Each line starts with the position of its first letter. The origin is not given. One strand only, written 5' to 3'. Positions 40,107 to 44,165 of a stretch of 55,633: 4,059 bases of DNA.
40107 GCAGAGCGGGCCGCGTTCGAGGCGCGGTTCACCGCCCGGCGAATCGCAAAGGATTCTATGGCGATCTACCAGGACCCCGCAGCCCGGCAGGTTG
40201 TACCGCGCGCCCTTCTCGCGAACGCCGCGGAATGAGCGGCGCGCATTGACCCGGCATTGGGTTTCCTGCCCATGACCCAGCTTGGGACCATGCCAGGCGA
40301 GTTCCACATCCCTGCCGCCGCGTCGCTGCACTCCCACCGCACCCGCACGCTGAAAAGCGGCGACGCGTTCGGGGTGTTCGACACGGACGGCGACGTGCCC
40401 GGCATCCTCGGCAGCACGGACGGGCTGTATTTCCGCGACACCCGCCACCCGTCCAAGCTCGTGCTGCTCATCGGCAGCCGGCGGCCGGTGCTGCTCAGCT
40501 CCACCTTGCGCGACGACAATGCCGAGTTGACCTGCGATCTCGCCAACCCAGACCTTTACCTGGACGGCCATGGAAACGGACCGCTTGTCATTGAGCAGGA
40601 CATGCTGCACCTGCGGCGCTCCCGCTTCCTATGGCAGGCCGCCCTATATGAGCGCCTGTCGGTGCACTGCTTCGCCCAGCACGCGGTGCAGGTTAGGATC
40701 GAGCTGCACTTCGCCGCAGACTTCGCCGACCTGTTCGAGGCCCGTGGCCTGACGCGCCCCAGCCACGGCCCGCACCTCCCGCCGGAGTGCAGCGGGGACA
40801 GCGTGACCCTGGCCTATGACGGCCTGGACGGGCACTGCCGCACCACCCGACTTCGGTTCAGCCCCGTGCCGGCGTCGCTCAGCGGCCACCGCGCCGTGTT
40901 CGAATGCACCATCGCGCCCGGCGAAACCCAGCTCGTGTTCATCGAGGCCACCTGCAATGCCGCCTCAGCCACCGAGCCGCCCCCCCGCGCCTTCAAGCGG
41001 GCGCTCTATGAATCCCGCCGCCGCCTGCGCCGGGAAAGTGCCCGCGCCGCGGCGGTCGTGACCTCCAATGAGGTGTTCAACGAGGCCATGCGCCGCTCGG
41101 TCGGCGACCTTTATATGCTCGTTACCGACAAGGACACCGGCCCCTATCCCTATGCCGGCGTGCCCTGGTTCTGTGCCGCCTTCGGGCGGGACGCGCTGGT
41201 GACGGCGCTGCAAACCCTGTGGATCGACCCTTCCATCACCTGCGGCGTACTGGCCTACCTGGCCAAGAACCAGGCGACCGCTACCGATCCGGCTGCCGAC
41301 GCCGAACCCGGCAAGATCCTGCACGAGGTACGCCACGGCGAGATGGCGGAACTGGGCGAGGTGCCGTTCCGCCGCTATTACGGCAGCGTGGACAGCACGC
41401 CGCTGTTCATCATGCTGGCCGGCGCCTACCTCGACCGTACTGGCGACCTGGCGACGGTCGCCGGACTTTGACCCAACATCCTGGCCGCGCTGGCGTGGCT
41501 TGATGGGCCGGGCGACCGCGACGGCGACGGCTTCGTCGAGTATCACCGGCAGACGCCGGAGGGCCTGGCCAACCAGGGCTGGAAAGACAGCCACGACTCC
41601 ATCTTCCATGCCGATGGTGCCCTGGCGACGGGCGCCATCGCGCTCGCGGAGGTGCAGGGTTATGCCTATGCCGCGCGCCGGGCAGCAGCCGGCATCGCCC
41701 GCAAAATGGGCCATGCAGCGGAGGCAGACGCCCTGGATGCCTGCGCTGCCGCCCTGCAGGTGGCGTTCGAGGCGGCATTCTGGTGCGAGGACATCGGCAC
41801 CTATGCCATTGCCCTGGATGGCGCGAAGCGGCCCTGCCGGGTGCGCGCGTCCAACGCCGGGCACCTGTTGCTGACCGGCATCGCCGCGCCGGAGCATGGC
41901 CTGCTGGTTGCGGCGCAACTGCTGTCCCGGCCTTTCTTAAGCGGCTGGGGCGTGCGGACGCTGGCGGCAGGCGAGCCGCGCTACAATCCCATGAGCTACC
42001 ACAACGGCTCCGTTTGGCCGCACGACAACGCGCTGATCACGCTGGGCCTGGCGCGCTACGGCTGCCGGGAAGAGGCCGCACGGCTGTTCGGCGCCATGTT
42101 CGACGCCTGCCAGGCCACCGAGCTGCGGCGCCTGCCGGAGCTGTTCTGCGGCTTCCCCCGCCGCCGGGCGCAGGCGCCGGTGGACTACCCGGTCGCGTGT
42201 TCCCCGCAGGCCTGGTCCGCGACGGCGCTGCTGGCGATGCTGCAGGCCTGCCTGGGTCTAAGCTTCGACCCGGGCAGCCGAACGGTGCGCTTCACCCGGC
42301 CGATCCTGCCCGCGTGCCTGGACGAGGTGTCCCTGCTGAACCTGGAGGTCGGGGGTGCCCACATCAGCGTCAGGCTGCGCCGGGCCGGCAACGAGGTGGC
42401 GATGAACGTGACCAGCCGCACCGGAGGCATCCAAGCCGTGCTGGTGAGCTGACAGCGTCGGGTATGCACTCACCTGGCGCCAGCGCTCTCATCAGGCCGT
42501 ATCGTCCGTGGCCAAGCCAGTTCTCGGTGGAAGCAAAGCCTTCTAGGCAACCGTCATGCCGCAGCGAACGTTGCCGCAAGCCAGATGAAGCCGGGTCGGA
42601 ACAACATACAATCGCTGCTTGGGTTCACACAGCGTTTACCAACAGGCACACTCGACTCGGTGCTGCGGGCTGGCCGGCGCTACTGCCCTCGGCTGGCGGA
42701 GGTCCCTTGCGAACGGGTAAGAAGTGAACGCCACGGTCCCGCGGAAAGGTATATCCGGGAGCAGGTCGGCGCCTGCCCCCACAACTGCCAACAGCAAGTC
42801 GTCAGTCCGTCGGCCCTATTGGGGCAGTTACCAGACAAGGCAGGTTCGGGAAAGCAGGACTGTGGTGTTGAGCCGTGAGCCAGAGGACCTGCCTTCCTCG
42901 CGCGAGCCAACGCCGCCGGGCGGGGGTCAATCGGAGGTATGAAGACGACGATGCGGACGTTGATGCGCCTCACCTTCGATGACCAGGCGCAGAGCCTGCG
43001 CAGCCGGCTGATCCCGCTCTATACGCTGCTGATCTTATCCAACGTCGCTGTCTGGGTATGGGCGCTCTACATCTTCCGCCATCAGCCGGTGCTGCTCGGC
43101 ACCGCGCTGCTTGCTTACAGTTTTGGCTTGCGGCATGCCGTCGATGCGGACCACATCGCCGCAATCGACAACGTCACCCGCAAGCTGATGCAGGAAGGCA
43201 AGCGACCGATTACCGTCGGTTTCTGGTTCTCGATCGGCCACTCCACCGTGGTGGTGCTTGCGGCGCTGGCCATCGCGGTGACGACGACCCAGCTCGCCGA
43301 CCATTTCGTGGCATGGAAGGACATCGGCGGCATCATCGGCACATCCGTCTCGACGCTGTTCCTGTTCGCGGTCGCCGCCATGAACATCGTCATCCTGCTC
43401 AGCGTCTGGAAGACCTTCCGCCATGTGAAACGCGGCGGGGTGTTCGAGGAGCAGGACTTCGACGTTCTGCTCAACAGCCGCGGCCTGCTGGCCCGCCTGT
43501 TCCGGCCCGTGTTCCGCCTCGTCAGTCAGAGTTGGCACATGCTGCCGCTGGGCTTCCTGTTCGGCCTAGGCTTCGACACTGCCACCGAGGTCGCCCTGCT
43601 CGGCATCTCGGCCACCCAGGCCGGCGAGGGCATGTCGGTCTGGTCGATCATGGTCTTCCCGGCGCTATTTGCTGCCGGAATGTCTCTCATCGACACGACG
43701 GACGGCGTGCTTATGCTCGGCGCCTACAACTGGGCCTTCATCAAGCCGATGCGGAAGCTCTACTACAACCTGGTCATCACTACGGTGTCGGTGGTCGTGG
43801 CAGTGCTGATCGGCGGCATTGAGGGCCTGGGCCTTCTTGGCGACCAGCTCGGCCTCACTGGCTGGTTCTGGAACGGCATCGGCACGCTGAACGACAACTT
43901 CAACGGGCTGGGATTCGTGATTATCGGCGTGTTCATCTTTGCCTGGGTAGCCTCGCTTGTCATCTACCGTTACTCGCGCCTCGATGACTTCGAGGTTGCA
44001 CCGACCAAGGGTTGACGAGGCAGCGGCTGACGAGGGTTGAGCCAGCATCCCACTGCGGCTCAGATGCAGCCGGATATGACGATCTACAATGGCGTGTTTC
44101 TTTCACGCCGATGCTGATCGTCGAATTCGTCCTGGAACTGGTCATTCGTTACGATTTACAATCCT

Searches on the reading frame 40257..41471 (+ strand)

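Call 8: search_protein_families(library=pfam, proteins=[window:40257-41471:+])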
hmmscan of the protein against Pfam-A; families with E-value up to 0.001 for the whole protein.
window:40257-41471:+ (404 aa): 1 family
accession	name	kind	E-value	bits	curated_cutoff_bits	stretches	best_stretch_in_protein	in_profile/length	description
PF14742.11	GDE_N_bis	-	2.4e-55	187.7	22.1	1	32-228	1-192/194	N-terminal domain of (some) glycogen debranching enzymes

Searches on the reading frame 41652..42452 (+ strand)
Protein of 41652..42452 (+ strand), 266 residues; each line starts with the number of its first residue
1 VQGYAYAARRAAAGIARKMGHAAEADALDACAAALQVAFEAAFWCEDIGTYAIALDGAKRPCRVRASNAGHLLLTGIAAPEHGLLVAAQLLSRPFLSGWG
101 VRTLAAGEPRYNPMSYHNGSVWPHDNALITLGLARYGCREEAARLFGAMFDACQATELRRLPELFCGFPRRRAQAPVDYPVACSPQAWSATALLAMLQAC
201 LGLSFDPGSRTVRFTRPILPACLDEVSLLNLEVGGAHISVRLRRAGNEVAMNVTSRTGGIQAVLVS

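Call 8: search_protein_families(library=pfam, proteins=[window:41652-42452:+])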
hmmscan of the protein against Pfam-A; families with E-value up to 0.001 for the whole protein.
window:41652-42452:+ (266 aa): 2 families
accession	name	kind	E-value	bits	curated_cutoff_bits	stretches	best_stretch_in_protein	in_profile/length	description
PF22422.2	MGH1-like_GH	-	1.4e-18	68.1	27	1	2-155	176-330/356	Mannosylglycerate hydrolase MGH1-like glycoside hydrolase domain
PF06202.20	GDE_C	-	0.0004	19.9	21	1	3-194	167-366/367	Amylo-alpha-1,6-glucosidase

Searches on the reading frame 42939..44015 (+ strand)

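Call 8: search_protein_families(library=pfam, proteins=[window:42939-44015:+])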
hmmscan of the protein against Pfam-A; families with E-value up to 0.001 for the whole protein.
window:42939-44015:+ (358 aa): 1 family
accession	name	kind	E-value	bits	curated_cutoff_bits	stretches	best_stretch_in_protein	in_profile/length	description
PF03824.22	NicO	-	2.7e-99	332.6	27.7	1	53-341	2-286/287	High-affinity nickel-transport protein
